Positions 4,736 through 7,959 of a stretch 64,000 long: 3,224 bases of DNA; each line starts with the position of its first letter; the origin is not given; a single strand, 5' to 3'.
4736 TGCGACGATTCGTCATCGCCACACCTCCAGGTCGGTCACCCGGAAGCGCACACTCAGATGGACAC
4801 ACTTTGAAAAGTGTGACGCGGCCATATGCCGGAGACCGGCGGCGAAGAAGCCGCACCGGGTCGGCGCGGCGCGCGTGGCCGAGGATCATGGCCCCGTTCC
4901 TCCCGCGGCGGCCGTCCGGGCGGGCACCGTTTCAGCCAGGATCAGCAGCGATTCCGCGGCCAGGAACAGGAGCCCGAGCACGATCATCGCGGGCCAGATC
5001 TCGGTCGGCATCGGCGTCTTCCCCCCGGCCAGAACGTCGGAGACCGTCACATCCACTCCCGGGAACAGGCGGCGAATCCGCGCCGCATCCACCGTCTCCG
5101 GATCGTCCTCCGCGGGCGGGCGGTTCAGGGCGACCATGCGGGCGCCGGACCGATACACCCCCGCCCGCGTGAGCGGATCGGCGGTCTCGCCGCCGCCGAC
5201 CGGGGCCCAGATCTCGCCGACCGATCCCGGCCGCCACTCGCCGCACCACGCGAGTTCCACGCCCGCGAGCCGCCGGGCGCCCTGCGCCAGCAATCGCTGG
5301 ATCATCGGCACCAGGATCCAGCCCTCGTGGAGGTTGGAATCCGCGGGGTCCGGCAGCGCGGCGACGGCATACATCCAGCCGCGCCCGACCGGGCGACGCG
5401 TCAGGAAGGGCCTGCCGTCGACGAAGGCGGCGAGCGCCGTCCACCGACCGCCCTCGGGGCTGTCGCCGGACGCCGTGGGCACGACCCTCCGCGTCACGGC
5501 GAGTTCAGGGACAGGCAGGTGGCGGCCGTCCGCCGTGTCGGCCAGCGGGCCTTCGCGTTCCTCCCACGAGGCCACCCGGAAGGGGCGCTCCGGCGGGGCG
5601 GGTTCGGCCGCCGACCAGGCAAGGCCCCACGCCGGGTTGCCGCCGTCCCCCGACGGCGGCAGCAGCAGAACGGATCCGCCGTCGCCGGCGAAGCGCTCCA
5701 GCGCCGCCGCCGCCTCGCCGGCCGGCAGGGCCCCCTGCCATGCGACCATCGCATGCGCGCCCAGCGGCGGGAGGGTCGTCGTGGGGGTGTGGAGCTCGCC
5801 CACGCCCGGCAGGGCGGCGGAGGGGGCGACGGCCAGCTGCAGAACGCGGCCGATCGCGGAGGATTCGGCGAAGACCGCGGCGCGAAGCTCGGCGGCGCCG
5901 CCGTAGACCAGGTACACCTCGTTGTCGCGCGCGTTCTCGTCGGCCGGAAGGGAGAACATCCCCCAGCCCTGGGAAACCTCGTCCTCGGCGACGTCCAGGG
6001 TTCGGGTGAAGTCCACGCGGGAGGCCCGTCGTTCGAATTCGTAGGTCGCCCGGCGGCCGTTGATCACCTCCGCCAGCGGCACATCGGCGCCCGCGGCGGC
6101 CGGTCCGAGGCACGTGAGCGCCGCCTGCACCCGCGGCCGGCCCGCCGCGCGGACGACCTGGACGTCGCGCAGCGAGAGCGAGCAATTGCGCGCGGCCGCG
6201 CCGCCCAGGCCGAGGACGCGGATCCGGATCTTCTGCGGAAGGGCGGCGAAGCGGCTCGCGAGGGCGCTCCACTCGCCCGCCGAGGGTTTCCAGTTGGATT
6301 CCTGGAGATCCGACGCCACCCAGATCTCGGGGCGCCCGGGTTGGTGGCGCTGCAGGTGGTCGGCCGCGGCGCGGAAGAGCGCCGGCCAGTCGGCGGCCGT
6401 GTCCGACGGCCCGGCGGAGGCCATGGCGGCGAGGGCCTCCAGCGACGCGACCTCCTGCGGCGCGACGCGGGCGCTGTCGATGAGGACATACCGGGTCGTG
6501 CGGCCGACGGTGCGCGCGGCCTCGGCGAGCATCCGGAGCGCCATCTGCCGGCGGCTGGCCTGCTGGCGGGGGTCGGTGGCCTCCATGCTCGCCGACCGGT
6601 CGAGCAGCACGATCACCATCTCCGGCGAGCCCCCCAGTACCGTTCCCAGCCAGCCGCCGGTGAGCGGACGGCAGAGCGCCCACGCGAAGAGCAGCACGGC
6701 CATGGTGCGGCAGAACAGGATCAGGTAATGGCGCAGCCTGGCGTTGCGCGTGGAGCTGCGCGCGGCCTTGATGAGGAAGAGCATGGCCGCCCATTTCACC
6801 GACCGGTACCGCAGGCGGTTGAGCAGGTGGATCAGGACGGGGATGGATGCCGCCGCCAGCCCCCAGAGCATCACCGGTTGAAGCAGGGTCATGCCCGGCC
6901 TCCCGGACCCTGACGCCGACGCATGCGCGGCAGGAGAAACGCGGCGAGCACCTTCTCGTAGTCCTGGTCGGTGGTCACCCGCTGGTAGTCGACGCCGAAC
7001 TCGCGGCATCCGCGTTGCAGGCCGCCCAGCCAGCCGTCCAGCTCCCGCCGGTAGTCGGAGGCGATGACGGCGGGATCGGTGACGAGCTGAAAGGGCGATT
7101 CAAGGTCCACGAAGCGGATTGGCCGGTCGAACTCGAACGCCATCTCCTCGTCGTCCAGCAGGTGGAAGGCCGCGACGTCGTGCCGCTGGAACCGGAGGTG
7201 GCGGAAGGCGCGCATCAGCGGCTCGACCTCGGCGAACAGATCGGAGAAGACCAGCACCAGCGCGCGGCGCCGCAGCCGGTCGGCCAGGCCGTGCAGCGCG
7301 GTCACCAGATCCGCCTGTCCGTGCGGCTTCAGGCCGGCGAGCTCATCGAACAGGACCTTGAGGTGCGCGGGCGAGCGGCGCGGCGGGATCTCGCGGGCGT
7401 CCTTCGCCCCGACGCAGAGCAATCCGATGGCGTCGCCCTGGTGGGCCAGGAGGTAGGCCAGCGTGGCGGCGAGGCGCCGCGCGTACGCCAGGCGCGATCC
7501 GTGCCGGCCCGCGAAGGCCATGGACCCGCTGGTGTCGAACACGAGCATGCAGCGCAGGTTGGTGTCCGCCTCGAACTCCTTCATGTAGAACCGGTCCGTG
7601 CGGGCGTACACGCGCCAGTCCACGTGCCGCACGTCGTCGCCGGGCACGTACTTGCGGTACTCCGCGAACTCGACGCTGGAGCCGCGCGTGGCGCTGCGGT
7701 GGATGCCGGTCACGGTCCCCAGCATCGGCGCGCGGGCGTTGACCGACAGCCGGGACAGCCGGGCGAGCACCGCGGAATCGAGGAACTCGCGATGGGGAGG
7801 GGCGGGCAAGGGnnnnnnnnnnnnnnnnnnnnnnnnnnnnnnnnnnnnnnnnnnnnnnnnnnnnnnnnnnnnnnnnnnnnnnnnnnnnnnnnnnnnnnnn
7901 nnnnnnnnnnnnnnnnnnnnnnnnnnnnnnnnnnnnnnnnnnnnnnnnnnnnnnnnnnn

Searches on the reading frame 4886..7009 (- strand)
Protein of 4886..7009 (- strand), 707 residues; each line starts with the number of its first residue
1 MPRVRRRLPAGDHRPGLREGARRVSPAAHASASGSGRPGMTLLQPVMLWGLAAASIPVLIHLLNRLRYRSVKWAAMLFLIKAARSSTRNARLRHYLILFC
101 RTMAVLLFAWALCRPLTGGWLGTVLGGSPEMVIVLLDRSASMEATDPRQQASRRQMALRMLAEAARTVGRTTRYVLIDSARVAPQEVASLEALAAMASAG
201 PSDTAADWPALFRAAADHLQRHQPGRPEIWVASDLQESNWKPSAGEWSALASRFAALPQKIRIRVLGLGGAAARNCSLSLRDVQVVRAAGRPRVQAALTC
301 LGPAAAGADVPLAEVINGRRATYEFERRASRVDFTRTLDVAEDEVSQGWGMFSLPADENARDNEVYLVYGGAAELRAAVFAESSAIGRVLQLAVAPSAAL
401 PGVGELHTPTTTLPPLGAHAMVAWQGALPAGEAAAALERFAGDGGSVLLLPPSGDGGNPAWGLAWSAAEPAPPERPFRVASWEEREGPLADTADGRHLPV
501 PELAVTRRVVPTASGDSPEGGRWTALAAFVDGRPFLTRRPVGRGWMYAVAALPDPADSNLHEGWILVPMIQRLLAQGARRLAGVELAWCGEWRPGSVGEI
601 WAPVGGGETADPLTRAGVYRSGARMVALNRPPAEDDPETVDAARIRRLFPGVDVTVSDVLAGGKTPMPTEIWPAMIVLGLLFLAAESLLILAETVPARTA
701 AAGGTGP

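Call 57: search_protein_families(library=pfam, proteins=[window:4886-7009:-], max_evalue=0.0001)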
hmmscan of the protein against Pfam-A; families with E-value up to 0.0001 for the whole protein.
window:4886-7009:- (707 aa): 1 family
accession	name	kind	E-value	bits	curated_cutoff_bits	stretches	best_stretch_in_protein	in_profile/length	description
PF07584.16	BatA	-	2.5e-12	47.5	25.9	1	40-115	1-77/77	Aerotolerance regulator N-terminal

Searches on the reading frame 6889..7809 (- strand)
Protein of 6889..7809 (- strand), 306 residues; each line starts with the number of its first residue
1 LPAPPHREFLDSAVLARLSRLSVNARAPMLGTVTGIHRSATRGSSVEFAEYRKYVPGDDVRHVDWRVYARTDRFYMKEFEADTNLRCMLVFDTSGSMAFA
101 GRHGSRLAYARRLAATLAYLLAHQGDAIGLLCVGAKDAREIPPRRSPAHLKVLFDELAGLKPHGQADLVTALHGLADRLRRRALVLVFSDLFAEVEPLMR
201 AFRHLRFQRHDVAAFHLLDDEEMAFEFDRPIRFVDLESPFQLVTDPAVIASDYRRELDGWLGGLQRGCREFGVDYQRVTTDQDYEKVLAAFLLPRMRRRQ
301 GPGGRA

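Call 57: search_protein_families(library=pfam, proteins=[window:6889-7809:-], max_evalue=0.0001)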
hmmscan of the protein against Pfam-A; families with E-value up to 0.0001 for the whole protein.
window:6889-7809:- (306 aa): 2 families
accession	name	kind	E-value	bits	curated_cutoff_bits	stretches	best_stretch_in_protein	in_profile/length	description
PF01882.25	DUF58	-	3.9e-51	173.7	23.4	1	50-253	1-206/216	Protein of unknown function DUF58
PF13519.12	VWA_2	-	2.3e-08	35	27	1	88-190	2-105/107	von Willebrand factor type A domain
